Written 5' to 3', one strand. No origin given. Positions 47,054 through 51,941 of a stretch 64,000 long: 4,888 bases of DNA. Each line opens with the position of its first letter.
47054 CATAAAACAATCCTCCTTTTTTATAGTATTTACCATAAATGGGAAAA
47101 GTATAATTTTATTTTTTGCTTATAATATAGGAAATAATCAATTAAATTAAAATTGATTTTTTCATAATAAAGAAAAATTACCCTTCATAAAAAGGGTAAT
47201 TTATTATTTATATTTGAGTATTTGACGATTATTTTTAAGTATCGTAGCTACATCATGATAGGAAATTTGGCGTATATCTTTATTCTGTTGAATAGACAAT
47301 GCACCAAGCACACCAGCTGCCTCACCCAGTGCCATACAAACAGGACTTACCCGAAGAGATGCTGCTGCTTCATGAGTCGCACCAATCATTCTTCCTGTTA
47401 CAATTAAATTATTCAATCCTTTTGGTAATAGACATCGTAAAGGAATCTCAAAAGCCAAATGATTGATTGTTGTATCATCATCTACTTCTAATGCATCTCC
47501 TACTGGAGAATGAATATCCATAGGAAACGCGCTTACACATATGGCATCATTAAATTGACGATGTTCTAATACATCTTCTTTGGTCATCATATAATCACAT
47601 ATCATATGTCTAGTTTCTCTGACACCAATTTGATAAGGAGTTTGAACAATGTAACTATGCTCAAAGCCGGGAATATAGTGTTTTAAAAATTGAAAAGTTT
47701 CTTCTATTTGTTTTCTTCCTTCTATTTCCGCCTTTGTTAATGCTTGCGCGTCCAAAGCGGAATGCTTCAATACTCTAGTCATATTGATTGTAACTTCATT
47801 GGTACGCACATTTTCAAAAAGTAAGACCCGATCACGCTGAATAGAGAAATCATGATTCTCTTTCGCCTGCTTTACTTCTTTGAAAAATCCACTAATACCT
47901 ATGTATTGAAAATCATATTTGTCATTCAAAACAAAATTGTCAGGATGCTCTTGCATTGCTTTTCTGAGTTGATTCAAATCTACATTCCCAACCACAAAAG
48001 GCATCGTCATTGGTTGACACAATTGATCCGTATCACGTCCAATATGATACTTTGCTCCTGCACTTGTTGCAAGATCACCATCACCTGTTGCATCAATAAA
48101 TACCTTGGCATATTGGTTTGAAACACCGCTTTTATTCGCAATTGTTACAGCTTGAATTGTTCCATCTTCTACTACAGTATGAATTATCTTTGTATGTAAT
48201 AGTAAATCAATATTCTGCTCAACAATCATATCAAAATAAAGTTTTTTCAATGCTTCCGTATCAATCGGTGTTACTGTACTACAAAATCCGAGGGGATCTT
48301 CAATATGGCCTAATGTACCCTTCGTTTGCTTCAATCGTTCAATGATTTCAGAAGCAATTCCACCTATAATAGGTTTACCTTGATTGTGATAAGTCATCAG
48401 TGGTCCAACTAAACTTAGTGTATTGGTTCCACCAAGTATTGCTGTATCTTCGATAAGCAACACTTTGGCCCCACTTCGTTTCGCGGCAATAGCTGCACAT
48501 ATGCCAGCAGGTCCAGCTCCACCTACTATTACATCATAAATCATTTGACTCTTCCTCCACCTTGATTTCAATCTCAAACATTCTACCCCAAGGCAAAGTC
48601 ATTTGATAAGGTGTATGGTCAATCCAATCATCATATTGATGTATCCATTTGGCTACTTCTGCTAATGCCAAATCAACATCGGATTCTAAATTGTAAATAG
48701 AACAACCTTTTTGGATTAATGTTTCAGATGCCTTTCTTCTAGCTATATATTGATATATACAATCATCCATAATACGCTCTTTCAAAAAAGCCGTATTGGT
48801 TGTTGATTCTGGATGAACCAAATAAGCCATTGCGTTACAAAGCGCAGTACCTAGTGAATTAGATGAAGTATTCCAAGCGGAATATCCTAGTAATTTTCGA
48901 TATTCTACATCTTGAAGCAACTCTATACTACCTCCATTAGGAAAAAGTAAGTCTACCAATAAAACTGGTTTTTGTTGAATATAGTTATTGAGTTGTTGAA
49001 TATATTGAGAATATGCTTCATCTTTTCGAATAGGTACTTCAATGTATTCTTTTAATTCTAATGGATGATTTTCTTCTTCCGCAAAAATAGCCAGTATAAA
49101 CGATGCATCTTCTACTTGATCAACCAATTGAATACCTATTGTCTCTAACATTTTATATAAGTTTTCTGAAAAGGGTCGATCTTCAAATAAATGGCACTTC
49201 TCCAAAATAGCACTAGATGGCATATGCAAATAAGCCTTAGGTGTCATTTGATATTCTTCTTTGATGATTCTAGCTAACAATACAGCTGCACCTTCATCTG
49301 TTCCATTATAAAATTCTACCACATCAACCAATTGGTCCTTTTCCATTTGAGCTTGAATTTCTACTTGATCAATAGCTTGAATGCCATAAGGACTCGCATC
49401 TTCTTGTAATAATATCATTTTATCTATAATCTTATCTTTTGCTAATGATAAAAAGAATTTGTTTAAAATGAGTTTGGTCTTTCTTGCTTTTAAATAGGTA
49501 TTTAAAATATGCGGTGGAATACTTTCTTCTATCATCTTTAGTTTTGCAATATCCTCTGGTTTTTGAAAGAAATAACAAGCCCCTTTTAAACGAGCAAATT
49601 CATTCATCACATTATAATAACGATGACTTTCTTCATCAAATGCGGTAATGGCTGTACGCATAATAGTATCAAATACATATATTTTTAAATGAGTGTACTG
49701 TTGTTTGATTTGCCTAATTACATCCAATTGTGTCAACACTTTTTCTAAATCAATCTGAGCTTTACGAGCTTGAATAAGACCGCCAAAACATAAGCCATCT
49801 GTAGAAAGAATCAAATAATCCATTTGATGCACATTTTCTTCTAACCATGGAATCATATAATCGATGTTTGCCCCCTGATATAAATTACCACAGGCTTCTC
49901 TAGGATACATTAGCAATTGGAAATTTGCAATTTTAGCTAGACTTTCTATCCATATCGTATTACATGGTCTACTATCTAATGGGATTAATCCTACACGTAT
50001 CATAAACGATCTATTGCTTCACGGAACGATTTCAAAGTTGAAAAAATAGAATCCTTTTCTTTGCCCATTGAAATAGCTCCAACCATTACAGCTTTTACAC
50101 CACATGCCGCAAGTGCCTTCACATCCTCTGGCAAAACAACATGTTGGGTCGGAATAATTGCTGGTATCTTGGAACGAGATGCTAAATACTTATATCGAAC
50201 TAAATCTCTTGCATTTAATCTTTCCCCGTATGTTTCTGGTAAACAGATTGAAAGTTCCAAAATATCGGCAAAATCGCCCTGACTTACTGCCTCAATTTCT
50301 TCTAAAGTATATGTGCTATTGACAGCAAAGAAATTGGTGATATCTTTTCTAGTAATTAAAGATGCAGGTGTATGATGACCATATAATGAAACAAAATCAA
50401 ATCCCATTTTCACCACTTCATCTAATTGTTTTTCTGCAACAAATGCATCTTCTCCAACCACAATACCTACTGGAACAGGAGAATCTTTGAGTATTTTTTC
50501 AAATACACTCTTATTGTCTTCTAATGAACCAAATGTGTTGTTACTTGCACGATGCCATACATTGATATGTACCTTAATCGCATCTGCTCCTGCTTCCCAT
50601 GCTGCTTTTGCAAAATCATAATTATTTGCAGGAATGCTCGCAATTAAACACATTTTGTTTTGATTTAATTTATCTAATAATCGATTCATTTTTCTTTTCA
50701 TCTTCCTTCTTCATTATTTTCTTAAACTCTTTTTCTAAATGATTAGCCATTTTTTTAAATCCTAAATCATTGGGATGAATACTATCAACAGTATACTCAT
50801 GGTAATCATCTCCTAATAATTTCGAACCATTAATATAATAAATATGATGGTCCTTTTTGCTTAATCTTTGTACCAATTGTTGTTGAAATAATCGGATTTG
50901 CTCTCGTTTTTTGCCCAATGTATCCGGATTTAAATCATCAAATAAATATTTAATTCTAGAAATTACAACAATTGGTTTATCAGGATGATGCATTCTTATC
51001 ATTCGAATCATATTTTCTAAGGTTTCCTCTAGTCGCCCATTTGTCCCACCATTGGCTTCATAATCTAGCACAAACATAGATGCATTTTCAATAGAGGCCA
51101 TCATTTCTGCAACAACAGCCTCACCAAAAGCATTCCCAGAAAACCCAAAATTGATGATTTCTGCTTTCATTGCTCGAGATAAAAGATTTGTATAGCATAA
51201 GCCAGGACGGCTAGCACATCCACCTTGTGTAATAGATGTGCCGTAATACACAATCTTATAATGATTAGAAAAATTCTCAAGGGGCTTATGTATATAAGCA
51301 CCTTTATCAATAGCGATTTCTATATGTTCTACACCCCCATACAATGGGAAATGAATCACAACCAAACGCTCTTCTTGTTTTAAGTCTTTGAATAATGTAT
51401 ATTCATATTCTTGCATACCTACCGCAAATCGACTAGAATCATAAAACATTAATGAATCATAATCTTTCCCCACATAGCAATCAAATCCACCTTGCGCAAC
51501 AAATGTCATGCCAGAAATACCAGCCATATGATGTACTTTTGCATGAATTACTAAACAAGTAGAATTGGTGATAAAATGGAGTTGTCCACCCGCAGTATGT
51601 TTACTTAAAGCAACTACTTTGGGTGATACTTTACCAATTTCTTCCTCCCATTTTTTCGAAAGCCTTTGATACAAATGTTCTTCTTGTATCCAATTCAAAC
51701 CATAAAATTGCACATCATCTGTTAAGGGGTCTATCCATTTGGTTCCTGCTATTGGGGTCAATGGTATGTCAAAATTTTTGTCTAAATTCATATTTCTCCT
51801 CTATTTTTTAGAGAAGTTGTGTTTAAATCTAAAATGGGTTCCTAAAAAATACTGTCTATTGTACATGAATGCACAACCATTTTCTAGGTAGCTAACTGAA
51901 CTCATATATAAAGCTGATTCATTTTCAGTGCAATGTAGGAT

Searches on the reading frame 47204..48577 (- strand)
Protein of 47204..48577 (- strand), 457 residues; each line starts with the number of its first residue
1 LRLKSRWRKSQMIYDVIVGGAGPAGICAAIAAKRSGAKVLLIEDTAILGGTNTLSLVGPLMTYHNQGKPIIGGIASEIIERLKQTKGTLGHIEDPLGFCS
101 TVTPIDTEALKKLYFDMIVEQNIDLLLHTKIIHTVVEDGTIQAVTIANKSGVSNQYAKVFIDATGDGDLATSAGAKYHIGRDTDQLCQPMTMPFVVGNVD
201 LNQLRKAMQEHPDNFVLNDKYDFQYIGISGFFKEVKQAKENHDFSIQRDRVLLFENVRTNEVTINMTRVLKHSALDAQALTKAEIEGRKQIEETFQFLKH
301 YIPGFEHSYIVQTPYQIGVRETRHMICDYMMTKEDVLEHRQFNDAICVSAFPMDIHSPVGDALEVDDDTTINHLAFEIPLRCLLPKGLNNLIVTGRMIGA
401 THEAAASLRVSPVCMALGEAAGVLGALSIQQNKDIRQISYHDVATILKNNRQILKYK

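Call 56: search_protein_families(library=padloc, proteins=[window:47204-48577:-], max_evalue=0.001)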
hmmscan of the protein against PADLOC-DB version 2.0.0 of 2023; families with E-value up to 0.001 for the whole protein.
window:47204-48577:- (457 aa): 0 families

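Call 72: search_protein_families(library=pfam, proteins=[window:47204-48577:-], max_evalue=0.00001)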
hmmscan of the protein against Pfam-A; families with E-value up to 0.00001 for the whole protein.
window:47204-48577:- (457 aa): 4 families
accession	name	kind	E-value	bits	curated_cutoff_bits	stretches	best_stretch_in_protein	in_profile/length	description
PF12831.13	FAD_oxidored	-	1.8e-122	410.1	27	1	15-446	1-415/416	FAD dependent oxidoreductase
PF07992.20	Pyr_redox_2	-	2.5e-06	27.6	26.1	1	14-160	1-104/291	Pyridine nucleotide-disulphide oxidoreductase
PF00890.30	FAD_binding_2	-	3.2e-06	27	20.4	0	15-55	1-41/414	FAD binding domain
PF01946.23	Thi4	-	8.6e-06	25.6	26.2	0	12-167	16-170/235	Thi4 family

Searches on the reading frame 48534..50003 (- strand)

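Call 56: search_protein_families(library=padloc, proteins=[window:48534-50003:-], max_evalue=0.001)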
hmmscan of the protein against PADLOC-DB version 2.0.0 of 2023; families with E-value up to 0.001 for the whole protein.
window:48534-50003:- (489 aa): 0 families

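Call 72: search_protein_families(library=pfam, proteins=[window:48534-50003:-], max_evalue=0.00001)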
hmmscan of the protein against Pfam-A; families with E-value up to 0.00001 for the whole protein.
window:48534-50003:- (489 aa): 1 family
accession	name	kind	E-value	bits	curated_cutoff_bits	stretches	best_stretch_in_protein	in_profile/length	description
PF13552.11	DUF4127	-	9e-111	371.3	27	1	5-480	2-488/489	Protein of unknown function (DUF4127)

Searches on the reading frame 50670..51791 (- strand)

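Call 56: search_protein_families(library=padloc, proteins=[window:50670-51791:-], max_evalue=0.001)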
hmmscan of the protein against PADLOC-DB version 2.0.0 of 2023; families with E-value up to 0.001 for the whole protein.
window:50670-51791:- (373 aa): 0 families

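Call 72: search_protein_families(library=pfam, proteins=[window:50670-51791:-], max_evalue=0.00001)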
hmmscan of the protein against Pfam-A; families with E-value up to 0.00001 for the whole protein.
window:50670-51791:- (373 aa): 3 families
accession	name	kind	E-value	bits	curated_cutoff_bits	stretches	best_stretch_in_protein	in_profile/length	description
PF14606.12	Lipase_GDSL_3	-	3.2e-45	155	27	1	179-354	3-175/178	GDSL-like Lipase/Acylhydrolase family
PF14607.12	GxDLY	-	3.3e-26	92.3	27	1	18-167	2-146/146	N-terminus of Esterase_SGNH_hydro-type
PF13472.12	Lipase_GDSL_2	-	3.3e-09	37.9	32.9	1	183-345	2-176/178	GDSL-like Lipase/Acylhydrolase family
